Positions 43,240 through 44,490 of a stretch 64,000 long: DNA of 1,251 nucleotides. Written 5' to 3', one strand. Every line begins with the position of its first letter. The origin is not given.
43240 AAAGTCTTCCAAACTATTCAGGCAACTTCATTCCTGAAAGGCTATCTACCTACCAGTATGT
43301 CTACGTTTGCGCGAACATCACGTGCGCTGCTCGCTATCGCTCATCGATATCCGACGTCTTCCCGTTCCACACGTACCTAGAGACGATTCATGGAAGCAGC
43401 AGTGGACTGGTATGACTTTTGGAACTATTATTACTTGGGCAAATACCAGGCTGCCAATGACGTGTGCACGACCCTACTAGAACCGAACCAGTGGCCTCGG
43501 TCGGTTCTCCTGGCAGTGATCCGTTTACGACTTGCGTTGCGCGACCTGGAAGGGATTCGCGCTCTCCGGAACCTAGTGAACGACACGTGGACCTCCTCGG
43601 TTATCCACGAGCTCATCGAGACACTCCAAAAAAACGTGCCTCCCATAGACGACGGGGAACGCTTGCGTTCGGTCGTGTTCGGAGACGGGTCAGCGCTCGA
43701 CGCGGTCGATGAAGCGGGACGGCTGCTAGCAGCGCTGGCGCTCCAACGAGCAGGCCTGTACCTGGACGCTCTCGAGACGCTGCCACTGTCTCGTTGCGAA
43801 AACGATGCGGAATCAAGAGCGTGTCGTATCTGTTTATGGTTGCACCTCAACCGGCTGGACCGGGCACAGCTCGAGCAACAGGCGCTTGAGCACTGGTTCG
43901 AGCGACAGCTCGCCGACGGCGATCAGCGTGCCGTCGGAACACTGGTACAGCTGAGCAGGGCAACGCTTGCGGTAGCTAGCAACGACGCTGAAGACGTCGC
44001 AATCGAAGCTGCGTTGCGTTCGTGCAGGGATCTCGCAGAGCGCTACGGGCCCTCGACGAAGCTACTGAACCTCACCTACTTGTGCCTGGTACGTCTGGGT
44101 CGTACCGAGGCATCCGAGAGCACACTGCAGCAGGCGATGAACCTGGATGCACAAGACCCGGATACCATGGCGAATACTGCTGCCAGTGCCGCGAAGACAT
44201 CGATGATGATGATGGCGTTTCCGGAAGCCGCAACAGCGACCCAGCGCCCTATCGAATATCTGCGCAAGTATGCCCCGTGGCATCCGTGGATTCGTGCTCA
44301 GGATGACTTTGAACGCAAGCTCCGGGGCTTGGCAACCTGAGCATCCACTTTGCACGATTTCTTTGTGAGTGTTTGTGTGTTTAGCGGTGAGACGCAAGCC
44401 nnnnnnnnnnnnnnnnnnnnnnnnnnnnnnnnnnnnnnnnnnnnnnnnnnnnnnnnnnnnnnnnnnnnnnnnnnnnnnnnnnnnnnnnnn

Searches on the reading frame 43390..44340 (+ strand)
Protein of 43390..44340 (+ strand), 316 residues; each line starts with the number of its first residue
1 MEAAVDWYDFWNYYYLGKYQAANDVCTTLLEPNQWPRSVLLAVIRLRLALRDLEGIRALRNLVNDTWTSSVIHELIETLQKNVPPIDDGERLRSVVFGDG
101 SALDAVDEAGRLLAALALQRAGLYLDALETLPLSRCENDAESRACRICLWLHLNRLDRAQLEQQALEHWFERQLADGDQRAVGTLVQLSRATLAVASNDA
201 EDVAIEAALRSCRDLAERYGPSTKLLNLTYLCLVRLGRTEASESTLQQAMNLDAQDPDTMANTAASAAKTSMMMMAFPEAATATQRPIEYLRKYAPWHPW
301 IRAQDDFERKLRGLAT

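Call 11: search_protein_families(library=pfam, proteins=[window:43390-44340:+], max_evalue=0.00001)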
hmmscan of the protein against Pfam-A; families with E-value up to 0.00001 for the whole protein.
window:43390-44340:+ (316 aa): 1 family
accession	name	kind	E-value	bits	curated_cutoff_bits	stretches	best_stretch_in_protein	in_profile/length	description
PF04733.20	Coatomer_E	-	2.4e-17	63.8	21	1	8-305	6-276/290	Coatomer epsilon subunit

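Call 64: list_cluster_members(proteins=[window:43390-44337:+, window:59995-62313:-, window:40659-41003:+])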
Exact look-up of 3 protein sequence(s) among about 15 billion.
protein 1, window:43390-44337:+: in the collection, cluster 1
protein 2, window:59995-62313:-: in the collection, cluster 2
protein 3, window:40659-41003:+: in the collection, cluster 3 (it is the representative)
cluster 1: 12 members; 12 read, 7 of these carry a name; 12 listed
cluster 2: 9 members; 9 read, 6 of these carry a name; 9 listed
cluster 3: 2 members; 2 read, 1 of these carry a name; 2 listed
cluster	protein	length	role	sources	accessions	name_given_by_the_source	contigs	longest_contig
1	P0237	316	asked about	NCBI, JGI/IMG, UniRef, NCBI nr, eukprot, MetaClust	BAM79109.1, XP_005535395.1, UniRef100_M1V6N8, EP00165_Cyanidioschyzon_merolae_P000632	coatomer protein complex, subunit epsilon [Cyanidioschyzon merolae strain 10D] | tetratricopeptide (TPR) repeat protein | Coatomer protein complex, subunit epsilon n=1 Tax=Cyanidioschyzon merolae (strain ...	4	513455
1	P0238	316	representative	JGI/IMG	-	tetratricopeptide (TPR) repeat protein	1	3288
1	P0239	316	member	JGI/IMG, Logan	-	tetratricopeptide (TPR) repeat protein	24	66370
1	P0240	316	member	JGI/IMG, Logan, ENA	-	tetratricopeptide (TPR) repeat protein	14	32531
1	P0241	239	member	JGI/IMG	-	hypothetical protein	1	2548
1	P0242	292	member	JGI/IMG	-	hypothetical protein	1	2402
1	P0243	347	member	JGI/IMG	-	tetratricopeptide (TPR) repeat protein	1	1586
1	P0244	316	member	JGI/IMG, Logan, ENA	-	-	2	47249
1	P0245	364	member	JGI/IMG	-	-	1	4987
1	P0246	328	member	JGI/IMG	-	-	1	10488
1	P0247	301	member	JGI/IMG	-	-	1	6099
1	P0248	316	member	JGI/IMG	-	-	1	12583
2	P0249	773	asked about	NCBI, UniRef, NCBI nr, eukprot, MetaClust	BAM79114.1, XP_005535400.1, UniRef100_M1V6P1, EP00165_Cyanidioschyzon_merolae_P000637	GTP-binding protein of LepA family [Cyanidioschyzon merolae strain 10D] | Translation factor GUF1 homolog, mitochondrial n=1 Tax=Cyanidioschyzon merolae (strain ... | XP_005535400.1 GTP-binding protein of LepA family [Cyanidioschyzon merolae strain 10D]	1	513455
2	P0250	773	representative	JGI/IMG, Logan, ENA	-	GTP-binding protein LepA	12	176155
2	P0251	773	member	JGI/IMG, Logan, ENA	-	GTP-binding protein LepA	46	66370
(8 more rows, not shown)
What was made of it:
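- The organism is identified by exact protein matches BAM79109.1 and BAM79114.1 (call 64).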
